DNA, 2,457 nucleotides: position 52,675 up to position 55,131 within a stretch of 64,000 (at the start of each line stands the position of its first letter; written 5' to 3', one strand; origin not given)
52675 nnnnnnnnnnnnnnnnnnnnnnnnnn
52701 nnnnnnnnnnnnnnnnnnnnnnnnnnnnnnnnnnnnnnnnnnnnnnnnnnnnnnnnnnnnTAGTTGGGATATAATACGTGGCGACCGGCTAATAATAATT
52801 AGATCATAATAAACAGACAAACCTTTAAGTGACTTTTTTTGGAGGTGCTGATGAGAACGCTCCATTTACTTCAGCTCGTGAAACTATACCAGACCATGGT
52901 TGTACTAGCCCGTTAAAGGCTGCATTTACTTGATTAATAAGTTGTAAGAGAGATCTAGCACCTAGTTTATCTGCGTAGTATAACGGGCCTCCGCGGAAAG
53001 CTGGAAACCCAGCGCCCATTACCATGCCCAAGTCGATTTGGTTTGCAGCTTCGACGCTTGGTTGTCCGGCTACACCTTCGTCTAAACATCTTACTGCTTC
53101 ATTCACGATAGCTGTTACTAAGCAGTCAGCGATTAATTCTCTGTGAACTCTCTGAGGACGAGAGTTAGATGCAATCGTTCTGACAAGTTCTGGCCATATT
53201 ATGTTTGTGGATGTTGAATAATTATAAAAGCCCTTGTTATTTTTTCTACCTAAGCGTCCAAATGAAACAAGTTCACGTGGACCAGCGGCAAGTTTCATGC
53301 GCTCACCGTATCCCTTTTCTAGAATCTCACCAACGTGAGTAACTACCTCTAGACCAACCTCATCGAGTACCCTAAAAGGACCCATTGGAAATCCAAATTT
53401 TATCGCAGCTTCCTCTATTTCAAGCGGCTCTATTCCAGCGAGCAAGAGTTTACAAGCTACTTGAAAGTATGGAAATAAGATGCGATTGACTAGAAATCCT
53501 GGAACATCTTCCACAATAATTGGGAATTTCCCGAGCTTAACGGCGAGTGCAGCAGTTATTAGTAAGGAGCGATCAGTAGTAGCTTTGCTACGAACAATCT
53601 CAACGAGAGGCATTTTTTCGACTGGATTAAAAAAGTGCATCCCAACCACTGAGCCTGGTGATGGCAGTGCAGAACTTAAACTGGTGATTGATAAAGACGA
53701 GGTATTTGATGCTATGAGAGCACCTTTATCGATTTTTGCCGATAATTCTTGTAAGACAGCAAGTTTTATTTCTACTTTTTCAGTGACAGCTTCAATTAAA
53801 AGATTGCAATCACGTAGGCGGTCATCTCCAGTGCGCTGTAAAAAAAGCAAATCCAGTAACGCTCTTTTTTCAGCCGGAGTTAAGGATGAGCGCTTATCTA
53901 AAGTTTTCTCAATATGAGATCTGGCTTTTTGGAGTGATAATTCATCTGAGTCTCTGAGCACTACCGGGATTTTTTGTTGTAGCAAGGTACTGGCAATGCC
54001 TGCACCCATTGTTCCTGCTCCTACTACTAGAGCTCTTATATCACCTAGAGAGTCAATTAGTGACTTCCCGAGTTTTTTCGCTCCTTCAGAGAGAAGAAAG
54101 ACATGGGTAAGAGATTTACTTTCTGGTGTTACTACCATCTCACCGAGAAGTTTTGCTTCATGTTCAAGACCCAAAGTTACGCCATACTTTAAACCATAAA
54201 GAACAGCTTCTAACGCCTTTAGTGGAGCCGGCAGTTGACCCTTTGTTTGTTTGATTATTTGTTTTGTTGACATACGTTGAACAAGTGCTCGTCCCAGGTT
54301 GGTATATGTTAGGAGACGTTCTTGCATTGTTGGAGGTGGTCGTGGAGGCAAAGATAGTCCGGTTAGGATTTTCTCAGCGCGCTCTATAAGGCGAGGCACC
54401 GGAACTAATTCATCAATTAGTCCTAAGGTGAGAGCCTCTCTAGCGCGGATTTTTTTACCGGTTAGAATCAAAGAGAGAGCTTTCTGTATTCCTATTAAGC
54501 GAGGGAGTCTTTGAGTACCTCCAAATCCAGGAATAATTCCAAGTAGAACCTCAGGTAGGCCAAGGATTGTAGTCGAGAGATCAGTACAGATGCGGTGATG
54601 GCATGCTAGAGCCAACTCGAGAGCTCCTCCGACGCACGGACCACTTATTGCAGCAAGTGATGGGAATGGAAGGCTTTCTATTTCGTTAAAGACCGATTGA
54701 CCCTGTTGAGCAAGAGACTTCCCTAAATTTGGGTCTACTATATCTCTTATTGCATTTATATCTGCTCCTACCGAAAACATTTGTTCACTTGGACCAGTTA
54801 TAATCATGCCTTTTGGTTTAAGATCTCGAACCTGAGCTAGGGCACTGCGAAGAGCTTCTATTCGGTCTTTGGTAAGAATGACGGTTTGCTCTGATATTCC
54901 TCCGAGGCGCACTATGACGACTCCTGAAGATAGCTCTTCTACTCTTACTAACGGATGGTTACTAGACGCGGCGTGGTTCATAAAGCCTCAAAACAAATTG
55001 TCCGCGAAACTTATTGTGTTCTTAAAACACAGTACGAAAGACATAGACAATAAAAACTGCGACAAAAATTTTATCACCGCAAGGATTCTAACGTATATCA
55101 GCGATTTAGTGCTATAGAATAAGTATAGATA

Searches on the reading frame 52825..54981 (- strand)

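Call 35: search_protein_families(library=pfam, proteins=[window:52825-54981:-], max_evalue=0.00001)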
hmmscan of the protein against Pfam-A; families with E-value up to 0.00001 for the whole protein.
window:52825-54981:- (718 aa): 4 families
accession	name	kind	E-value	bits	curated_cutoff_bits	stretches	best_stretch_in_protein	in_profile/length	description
PF02737.24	3HCDH_N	-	1.3e-46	159.3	22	1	319-492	4-179/180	3-hydroxyacyl-CoA dehydrogenase, NAD binding domain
PF00378.25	ECH_1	-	1.1e-32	113.8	27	1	37-209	21-190/251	Enoyl-CoA hydratase/isomerase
PF00725.27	3HCDH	-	9.5e-29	100.2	22.1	1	495-588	1-97/97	3-hydroxyacyl-CoA dehydrogenase, C-terminal domain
PF16113.10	ECH_2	-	1.6e-19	71.1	27.2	1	36-202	15-181/335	Enoyl-CoA hydratase/isomerase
